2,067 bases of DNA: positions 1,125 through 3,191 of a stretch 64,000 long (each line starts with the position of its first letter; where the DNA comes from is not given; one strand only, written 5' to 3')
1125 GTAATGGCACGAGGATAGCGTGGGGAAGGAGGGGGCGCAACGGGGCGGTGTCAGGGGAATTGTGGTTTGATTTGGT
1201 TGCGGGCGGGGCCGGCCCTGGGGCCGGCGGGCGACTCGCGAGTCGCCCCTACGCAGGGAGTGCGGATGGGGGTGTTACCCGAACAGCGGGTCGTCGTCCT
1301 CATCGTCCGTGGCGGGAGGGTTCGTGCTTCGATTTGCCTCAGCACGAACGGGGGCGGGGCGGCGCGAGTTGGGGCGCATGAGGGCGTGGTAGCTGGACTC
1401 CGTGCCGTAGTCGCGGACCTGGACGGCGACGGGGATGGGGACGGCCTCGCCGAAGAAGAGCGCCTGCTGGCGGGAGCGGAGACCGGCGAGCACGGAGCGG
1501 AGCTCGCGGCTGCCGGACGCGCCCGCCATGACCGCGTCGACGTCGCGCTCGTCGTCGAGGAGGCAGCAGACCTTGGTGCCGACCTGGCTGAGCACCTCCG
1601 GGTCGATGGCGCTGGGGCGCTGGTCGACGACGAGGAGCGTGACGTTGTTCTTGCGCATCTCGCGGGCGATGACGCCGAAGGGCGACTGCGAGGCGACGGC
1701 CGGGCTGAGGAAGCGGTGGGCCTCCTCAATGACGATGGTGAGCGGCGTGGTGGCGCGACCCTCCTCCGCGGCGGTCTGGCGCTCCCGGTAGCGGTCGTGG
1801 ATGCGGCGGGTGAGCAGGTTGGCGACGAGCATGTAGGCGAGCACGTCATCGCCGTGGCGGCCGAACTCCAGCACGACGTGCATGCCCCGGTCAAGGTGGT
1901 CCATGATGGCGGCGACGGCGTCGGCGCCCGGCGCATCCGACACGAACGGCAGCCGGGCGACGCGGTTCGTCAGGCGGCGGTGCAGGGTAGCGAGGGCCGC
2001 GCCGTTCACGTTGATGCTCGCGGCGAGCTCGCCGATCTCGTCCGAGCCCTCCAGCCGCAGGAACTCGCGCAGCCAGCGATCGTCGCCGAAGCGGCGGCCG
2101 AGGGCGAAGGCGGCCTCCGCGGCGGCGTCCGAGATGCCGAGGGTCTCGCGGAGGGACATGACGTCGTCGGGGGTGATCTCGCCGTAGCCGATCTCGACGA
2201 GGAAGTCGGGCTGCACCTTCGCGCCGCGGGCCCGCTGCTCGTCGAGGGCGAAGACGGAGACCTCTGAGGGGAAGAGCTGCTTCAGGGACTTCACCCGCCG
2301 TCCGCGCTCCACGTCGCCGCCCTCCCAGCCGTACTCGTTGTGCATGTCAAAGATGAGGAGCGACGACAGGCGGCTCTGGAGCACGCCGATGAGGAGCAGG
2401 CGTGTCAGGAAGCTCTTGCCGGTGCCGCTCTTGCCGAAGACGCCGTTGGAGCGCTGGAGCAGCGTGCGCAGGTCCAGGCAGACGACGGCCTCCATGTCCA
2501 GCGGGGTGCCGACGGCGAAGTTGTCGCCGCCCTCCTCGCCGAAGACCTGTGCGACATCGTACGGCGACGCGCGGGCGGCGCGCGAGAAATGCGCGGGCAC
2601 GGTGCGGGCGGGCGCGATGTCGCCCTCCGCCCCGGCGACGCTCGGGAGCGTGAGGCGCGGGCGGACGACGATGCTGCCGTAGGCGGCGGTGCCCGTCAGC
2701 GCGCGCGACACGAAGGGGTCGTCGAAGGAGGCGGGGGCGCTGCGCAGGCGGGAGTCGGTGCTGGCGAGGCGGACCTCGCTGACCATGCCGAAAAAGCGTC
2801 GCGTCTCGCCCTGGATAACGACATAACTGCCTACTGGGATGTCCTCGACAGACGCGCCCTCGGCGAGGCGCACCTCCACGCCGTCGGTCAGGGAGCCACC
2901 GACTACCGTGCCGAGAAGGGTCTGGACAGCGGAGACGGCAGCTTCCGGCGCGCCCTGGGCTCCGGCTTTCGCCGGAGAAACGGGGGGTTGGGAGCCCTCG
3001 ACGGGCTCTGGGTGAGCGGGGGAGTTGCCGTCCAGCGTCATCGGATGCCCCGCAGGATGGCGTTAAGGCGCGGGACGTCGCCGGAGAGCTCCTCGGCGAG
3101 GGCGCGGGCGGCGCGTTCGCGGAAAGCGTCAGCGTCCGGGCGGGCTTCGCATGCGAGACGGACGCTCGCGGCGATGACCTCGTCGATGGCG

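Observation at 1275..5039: Three-gene nurA / stand-alone HAS-barrel / herA operon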

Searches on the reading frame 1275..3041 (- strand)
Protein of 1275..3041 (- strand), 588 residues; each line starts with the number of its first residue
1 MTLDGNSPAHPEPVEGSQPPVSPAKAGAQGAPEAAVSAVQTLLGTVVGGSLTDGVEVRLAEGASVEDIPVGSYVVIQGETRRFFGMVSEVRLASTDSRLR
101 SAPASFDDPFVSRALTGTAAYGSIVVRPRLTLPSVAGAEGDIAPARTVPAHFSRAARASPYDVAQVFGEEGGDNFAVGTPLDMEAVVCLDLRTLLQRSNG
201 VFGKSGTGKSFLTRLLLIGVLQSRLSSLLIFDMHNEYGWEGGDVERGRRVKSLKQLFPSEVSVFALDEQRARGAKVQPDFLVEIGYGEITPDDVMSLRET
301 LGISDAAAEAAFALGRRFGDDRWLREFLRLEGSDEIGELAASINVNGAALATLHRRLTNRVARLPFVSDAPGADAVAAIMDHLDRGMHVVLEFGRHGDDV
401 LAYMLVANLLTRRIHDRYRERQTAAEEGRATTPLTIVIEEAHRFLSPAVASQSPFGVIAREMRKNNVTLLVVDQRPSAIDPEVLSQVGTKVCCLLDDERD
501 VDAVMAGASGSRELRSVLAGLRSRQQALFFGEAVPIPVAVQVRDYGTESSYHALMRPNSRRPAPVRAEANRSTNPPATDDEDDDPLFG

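Call 3: search_protein_families(library=pfam, proteins=[window:1275-3041:-], max_evalue=1)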
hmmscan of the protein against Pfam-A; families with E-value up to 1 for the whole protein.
window:1275-3041:- (588 aa): 3 families
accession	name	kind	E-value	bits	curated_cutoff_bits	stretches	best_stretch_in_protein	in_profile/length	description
PF01935.23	DUF87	-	1.2e-21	78.3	23.2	1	176-414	2-220/220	Helicase HerA, central domain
PF09378.16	HAS-barrel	-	2e-09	37.8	25.2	1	44-100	2-53/90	HAS barrel domain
PF13401.12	AAA_22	-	0.014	16.1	27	0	201-217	10-26/130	AAA domain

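Call 4: search_protein_families(library=padloc, proteins=[window:1275-3041:-], max_evalue=1)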
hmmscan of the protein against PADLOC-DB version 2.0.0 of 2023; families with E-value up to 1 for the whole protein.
window:1275-3041:- (588 aa): 15 families
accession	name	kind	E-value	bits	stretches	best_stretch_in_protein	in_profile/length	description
PDLC04105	HerA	-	3.2e-31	106.5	2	408-545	399-538/576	-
PDLC04100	HerA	-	4e-23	79.9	2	430-543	437-556/580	-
PDLC02185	HerA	-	4.4e-23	79.8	2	431-543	444-562/585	-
PDLC04106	HerA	-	1.2e-20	71.7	2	390-546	473-632/667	-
PDLC04102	HerA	-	7.8e-19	65.4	1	389-545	468-622/654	-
PDLC04103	HerA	-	5.1e-17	59.4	2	430-543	438-557/579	-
PDLC04098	HerA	-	1.3e-14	51.8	1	415-562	514-660/686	-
PDLC04140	mad8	-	4.2e-13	47.5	1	201-543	32-300/314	mads_8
PDLC02188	HerA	-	5.9e-11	39.9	1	416-548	411-548/578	-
PDLC04104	HerA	-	5.9e-10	36.4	1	385-540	180-334/379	-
PDLC04099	HerA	-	4.4e-07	27.4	1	177-237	149-210/214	-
PDLC04097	HerA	-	7e-07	26.2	1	418-545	459-595/618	-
PDLC01055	HerA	-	4.2e-06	23.9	2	67-237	40-199/532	Type III coevolved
PDLC04101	HerA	-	1.5e-05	21.9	1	177-237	148-209/400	-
PDLC04107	HerA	-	2e-05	21.8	1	181-238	154-211/306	-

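Call 5: search_protein_families(library=ncbifam, proteins=[window:1275-3041:-], max_evalue=1)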
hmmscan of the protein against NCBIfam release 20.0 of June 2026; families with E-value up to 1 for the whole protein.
window:1275-3041:- (588 aa): 8 families
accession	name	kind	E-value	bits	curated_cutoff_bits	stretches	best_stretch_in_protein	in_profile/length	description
NF042943.1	HerA_antiphage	equivalog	5.8e-24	84.6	800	2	431-544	432-551/566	anti-phage-associated helicase HerA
NF040937.1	HerA_Thermprot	equivalog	1.4e-18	66.6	800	2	390-545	311-464/487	DNA double-strand break repair helicase HerA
NF040819.1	helicase_HerA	equivalog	1.1e-16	60.6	970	2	429-545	399-517/561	DNA double-strand break repair helicase HerA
NF042944.1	HerA_antiphage_2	equivalog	1.2e-12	47.4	850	1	416-548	411-548/576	anti-phage-associated helicase HerA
NF053655.1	CedD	equivalog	7.2e-11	41.4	600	2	426-543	413-526/527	DNA-translocating ATPase CedD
NF033849.1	ser_rich_anae_1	subfamily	1e-06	26.4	650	1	379-507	967-1102/1163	serine-rich protein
NF045971.1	conju_CD1110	equivalog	0.0061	14.9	325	1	186-237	405-456/752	VirB4-like conjugal transfer ATPase, CD1110 family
NF045975.1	VirB4_plasma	equivalog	0.014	13.1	590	1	201-238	520-556/894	Mbov_0397 family ICE element conjugal transfer ATPase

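Call 55: search_solved_structures(query=window:1275-3041:-, max_evalue=0.001, show_alignments=1)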
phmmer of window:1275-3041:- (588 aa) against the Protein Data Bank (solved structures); distinct sequences matched with E-value up to 0.001: 10.
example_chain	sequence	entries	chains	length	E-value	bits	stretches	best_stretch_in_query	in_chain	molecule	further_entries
8wiv_A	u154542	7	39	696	2.3e-16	63.1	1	408-540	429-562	Helicase HerA central domain-containing protein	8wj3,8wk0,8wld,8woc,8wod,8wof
9x1l_A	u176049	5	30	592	1.5e-13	53.8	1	431-545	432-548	DNA helicase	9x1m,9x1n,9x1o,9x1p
4d2i_A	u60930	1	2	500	2.8e-13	52.9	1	379-542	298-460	HERA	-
8j4u_M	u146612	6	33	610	4.8e-11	45.5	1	431-543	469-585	Nucleoside triphosphate hydrolase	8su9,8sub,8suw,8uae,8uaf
9c1m_M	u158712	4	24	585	7.5e-08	35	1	374-542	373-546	ATP-binding protein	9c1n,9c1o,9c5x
8xau_A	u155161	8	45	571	9.7e-08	34.6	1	408-543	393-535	ATP-binding protein | HerA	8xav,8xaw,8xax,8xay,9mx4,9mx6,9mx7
8ziq_M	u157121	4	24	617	5.2e-07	32.2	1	377-500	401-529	HerA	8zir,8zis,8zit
8yho_A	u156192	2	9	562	8e-07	31.6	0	428-545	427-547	DUF87 domain-containing protein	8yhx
7mcd_A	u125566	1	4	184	1.2e-05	27.7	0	369-405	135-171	AI-designed TIM-barrel F15C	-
8wet_A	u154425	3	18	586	0.00027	23.2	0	407-504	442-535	TdpA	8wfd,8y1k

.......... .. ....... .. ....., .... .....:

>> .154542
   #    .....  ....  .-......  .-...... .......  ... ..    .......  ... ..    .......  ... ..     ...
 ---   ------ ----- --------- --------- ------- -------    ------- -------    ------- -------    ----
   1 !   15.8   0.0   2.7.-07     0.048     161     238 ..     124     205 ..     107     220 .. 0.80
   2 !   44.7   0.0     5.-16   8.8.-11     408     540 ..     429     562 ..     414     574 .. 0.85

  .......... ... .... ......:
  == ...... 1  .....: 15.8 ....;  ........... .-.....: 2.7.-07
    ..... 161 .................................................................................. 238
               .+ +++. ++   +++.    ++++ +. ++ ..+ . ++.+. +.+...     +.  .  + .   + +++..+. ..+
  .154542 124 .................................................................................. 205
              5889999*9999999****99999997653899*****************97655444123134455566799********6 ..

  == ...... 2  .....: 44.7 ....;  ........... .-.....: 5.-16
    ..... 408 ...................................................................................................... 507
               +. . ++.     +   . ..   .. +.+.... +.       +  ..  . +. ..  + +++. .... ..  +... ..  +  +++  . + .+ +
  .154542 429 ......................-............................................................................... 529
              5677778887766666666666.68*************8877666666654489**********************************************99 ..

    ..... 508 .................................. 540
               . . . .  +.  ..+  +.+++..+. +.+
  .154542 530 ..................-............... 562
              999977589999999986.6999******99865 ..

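Call 65: search_dna_similar(query=window:1275-3041:-, collection=plasmids, mode=protein, max_evalue=1e-10, max_rows=25)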
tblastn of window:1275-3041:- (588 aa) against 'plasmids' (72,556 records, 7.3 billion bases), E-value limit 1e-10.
Records with a match: 1; places in all: 1; records where one place covers at least 80% of the query: 0.
Best place of each record, by identity: <60% 1.
By first word of the organism name: Halobaculum 1.
By predicted mobility (MOB-suite, as given by PLSDB): non-mobilizable 1.
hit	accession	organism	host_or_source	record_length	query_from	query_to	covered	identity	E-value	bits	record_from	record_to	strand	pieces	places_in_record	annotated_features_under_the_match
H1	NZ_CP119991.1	Halobaculum marinum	cell culture,sediment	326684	201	582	65%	26.4%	6e-12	77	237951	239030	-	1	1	ATP-binding protein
